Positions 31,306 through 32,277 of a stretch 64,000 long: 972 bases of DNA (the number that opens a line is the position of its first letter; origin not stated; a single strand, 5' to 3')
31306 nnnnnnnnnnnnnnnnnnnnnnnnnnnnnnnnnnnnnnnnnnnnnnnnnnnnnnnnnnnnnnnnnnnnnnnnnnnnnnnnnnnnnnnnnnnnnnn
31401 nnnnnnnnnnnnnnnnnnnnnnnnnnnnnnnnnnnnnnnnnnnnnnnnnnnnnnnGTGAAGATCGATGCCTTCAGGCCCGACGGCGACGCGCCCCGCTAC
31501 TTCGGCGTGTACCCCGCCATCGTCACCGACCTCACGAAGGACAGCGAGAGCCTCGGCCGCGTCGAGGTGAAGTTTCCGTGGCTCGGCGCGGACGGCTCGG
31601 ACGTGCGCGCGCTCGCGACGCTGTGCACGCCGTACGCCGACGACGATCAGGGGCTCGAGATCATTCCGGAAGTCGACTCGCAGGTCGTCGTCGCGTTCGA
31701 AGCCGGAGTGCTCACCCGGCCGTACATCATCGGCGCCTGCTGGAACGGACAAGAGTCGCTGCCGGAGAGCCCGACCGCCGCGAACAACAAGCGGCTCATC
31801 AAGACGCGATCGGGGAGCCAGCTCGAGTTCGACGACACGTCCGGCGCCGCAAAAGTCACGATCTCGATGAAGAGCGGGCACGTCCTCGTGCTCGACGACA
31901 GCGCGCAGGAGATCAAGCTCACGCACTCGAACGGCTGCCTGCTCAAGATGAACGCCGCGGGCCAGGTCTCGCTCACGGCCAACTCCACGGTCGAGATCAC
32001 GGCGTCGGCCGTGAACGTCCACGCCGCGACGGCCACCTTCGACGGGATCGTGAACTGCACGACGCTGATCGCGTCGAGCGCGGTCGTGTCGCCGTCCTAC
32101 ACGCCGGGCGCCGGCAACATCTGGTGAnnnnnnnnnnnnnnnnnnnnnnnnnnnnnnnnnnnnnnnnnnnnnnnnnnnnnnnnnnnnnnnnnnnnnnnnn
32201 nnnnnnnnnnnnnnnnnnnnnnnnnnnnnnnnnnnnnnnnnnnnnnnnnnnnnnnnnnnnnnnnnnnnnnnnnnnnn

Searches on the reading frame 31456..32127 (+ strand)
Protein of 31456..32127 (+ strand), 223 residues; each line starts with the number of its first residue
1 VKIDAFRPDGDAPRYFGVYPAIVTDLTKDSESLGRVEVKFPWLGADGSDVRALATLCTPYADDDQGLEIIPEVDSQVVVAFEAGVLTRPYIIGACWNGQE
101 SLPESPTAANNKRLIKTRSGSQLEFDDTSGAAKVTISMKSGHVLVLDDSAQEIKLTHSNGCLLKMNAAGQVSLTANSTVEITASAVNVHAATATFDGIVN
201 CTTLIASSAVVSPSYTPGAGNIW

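Call 3: search_protein_families(library=pfam, proteins=[window:31456-32127:+], max_evalue=0.01)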
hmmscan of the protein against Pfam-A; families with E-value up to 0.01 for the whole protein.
window:31456-32127:+ (223 aa): 2 families
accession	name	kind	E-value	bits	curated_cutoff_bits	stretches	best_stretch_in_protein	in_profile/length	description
PF04717.18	Phage_base_V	-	1.2e-19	70.8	23.8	1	19-96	1-75/75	Type VI secretion system/phage-baseplate injector OB domain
PF20093.5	DUF6484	-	0.0021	19.1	27.6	0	65-94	39-60/61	Domain of unknown function (DUF6484)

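Call 4: search_protein_families(library=ncbifam, proteins=[window:31456-32127:+], max_evalue=0.01)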
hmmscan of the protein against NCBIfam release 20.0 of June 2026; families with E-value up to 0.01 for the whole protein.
window:31456-32127:+ (223 aa): 3 families
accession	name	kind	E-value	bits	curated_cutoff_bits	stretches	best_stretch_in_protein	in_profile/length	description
NF033848.1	VgrG_rel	hypoth_equivalog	3.5e-22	78.4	275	1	11-183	370-538/547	VgrG-related protein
TIGR01646.1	vgr_GE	subfamily_domain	1.2e-15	57.5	121.8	1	11-137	340-476/480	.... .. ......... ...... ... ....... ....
TIGR03361.1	VI_Rhs_Vgr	subfamily_domain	9.3e-10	37.7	186.35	1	31-155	377-510/513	type VI secretion system tip protein TssI/VgrG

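Call 52: search_solved_structures(query=window:31456-32124:+, max_evalue=0.01, show_alignments=2)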
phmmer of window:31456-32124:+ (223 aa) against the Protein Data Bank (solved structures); distinct sequences matched with E-value up to 0.01: 16.
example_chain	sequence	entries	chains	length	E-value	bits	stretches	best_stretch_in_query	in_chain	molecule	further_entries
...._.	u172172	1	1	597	1.9e-15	60.5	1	9-202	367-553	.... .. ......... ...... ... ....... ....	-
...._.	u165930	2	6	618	1e-11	48.3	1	10-163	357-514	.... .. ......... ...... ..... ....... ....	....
8gra_I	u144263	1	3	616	1.5e-11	47.8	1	8-185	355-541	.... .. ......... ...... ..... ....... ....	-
7b5h_AJ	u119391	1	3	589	8.2e-11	45.3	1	12-199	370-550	All3320 protein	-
7aef_q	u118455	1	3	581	3.6e-10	43.3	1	16-197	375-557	Phosphoserine phosphatase SerB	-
9qgm_8A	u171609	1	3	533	6.8e-09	39.1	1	17-187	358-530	Photorhabdus luminescens subsp. laumondii TTO1 complete genome segment 6/17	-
9gtr_q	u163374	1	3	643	1.1e-07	35.1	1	11-181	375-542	Gp5/Type VI secretion system Vgr protein OB-fold domain-containing protein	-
6j0m_A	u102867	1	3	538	9.3e-07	32.1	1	19-188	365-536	Pvc8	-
6rbk_C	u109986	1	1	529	3.5e-06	30.2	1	13-188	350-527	Afp8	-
7q5p_A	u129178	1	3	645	2.6e-05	27.4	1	31-127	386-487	Type VI secretion protein VgrG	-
4mtk_A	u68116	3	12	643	0.00012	25.2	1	31-120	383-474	VgrG1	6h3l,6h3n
4uhv_A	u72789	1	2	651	0.00012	25.2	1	31-120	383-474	VGRG1, VALINE-GLYCINE REPEAT PROTEIN G1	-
28yn_A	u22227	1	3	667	0.00013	25.1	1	31-120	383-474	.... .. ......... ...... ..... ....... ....1a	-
9mlp_A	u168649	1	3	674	0.00058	23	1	12-139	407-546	Cytoplasmic protein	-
8qja_A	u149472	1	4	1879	0.00075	22.6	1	30-133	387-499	Putative type VI secretion system YD repeat-containing Rhs element Vgr protein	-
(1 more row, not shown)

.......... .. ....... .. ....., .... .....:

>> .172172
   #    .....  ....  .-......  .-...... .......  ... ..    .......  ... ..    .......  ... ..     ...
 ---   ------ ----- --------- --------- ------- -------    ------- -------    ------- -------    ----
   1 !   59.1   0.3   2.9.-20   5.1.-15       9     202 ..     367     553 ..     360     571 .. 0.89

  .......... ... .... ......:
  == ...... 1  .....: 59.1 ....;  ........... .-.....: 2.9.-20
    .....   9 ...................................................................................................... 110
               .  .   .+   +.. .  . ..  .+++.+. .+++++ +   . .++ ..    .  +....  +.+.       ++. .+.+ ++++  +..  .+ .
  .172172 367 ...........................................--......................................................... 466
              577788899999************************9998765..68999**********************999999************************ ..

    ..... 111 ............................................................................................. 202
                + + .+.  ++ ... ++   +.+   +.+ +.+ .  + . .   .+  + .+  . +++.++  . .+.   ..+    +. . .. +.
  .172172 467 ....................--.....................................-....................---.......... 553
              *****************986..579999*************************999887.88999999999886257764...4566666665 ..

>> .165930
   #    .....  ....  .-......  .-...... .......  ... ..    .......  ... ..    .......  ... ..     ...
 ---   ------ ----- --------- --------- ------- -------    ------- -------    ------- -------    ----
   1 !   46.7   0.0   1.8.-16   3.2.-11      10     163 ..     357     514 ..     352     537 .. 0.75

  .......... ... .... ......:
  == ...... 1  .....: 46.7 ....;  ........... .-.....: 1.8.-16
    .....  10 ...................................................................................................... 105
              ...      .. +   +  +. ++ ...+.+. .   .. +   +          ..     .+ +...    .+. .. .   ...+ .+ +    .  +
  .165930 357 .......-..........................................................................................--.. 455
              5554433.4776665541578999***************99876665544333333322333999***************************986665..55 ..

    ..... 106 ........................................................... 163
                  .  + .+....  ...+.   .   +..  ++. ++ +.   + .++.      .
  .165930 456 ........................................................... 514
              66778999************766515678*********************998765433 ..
